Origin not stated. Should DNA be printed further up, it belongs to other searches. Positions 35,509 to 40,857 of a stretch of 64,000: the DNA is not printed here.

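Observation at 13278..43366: A 30-kb ECF-sigma/SusCD locus dominated by phosphoesterases: candidate utilisation system for a phosphodiester-linked or phosphorylated glycopolymer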

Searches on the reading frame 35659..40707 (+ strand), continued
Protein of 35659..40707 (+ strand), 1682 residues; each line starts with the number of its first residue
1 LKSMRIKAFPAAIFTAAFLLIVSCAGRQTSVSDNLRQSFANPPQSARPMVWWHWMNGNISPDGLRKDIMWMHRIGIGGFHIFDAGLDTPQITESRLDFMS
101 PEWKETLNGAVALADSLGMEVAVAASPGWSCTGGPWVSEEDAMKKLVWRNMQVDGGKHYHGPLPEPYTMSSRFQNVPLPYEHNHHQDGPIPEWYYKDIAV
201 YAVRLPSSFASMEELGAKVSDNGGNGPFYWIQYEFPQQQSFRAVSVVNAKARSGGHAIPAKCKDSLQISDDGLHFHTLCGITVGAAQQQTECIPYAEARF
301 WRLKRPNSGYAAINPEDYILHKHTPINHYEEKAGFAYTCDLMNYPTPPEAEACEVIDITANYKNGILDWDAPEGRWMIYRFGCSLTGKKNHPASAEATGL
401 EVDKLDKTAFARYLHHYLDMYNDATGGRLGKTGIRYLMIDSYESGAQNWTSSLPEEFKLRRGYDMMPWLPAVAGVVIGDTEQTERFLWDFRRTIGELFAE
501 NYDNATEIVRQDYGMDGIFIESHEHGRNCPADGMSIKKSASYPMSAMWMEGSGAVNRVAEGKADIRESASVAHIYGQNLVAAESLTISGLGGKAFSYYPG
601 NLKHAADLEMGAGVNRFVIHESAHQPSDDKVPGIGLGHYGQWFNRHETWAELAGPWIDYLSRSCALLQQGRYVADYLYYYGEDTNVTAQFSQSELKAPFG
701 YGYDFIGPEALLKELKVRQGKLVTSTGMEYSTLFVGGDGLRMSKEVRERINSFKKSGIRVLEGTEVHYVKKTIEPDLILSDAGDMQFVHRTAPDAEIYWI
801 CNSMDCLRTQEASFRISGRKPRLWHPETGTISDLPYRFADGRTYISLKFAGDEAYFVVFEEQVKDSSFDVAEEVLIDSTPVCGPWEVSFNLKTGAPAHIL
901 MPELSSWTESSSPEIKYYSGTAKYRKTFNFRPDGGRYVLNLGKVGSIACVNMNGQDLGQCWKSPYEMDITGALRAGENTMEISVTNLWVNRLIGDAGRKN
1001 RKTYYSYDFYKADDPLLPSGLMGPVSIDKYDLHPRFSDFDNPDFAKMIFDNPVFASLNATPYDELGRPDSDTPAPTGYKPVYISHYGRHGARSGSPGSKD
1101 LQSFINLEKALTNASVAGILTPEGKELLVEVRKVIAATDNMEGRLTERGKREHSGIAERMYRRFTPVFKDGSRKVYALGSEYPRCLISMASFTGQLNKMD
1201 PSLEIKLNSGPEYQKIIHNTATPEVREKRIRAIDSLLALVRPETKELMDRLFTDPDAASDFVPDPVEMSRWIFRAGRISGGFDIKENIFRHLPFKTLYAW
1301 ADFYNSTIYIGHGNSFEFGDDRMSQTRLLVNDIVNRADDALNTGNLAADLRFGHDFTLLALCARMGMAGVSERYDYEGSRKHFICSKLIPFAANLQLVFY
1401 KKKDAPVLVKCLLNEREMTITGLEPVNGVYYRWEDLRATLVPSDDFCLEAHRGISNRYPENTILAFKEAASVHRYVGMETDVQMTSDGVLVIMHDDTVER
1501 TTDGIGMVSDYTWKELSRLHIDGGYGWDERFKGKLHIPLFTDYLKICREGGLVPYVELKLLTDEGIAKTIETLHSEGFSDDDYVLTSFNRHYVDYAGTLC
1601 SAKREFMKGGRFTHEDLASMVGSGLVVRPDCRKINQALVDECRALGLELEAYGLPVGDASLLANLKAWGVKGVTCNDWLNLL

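Call 51: search_protein_families(library=pfam, proteins=[L035:3666-6065:+, L038:8015-12412:+, L060:9938-12376:+, L043:1673-3985:+, L040:14676-16886:+, L060:13569-16475:+, L060:1233-3128:+, L040:13812-14660:+], max_evalue=0.00001)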
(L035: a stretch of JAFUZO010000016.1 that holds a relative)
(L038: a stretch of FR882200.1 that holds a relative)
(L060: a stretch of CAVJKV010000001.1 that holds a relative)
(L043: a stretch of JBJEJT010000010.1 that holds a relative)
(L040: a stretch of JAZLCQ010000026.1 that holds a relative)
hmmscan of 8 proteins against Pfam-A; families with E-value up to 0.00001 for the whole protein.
L035:3666-6065:+ (799 aa): 2 families
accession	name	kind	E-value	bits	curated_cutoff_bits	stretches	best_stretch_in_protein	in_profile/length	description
PF00128.31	Alpha-amylase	-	1.5e-75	255.6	22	2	278-478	2-193/446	Alpha amylase, catalytic domain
PF03009.23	GDPD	-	6.7e-29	102.1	23.6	1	30-251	1-236/244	Glycerophosphoryl diester phosphodiesterase family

L038:8015-12412:+ (1465 aa): 5 families
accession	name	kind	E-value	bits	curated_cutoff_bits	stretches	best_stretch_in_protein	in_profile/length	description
PF10566.15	Glyco_hydro_97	-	3.8e-106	354.9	32.5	1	302-567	1-275/275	Glycoside hydrolase 97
PF00128.31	Alpha-amylase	-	1.8e-72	245.4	22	1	934-1380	2-443/446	Alpha amylase, catalytic domain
PF14508.12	GH97_N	-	1.9e-48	165.4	25.3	1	26-296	1-229/229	Glycosyl-hydrolase 97 N-terminal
PF14509.12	GH97_C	-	3.9e-33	114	25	1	569-665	1-97/97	Glycosyl-hydrolase 97 C-terminal, oligomerisation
PF03009.23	GDPD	-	3.4e-32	112.9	23.6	1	679-902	1-236/244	Glycerophosphoryl diester phosphodiesterase family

L060:9938-12376:+ (812 aa): 2 families
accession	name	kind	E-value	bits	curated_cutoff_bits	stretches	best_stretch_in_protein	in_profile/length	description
PF00128.31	Alpha-amylase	-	8.2e-74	249.9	22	1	281-727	2-443/446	Alpha amylase, catalytic domain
PF03009.23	GDPD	-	8.7e-26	91.9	23.6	1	28-249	1-236/244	Glycerophosphoryl diester phosphodiesterase family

L043:1673-3985:+ (770 aa): 4 families
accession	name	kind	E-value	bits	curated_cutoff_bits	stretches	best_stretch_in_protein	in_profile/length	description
PF00884.28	Sulfatase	-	4.2e-36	125.2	25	1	28-316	1-300/301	Sulfatase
PF03009.23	GDPD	-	5.5e-28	99.1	23.6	1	531-650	1-117/244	Glycerophosphoryl diester phosphodiesterase family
PF16347.10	SGSH_C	-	7e-12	46.2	29.3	0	275-343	12-77/154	N-sulphoglucosamine sulphohydrolase, C-terminal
PF01663.27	Phosphodiest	-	6e-08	33.1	23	0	231-266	187-222/342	Type I phosphodiesterase / nucleotide pyrophosphatase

L040:14676-16886:+ (736 aa): 1 family
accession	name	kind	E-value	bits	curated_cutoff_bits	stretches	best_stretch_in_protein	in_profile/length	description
PF19773.5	DUF6259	-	1.4e-112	376.2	28.7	1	233-529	1-299/300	Domain of unknown function (DUF6259)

L060:13569-16475:+ (968 aa): 3 families
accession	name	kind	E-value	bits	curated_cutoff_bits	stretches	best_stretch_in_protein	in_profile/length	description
PF10566.15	Glyco_hydro_97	-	1.2e-103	346.7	32.5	1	303-568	1-275/275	Glycoside hydrolase 97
PF14508.12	GH97_N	-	4.9e-49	167.3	25.3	1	27-298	1-229/229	Glycosyl-hydrolase 97 N-terminal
PF14509.12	GH97_C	-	4.3e-30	104.3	25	1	570-665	1-96/97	Glycosyl-hydrolase 97 C-terminal, oligomerisation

L060:1233-3128:+ (631 aa): 2 families
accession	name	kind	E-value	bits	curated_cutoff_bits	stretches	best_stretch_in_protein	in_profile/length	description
PF07980.17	SusD_RagB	-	1.8e-47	162.9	23.1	1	311-625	1-291/297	SusD family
PF14322.12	SusD-like_3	-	8.1e-13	49.5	27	1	132-224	79-167/191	Starch-binding associating with outer membrane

L040:13812-14660:+ (282 aa): 0 families

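Call 64: search_solved_structures(query=L050:10700-12370:+, max_evalue=1e-10)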
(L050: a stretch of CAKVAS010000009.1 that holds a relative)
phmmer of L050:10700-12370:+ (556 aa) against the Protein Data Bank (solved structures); distinct sequences matched with E-value up to 1e-10: 180 (the best 60 are shown).
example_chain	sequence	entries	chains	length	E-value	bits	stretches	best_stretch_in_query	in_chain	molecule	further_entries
5h2t_A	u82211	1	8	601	3.9e-61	210.2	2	14-265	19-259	Trehalose synthase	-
5x7u_A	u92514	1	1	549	6.7e-58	199.6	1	15-486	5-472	Trehalose synthase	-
3zo9_A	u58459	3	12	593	1.1e-57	198.8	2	13-237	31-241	TREHALOSE SYNTHASE/AMYLASE TRES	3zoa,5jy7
4how_A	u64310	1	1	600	7.8e-56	192.7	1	11-228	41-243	Sucrose isomerase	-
4hox_A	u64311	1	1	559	3.4e-55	190.6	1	14-228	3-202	Sucrose isomerase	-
4hph_A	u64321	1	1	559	3.4e-55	190.6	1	14-228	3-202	Sucrose isomerase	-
4hp5_A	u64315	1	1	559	3.6e-55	190.5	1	14-228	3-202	Sucrose isomerase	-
5wcz_A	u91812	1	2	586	1.3e-54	188.7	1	17-237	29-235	Oligo-1,6-glucosidase 1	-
7lv6_B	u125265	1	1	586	1.3e-54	188.7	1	17-237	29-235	Oligo-1,6-glucosidase 1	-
4m56_A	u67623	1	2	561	1.4e-54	188.6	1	17-237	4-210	Oligo-1,6-glucosidase 1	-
4mb1_A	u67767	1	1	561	2.1e-54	188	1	17-237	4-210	Oligo-1,6-glucosidase 1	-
4lxf_A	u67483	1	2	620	2.5e-54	187.8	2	14-232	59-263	Trehalose synthase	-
4m8u_A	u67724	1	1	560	2.6e-54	187.7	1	17-237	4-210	Oligo-1,6-glucosidase 1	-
4hoz_A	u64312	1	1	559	3.7e-54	187.2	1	14-225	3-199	Sucrose isomerase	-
4maz_A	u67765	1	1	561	3.7e-54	187.2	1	17-237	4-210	Oligo-1,6-glucosidase 1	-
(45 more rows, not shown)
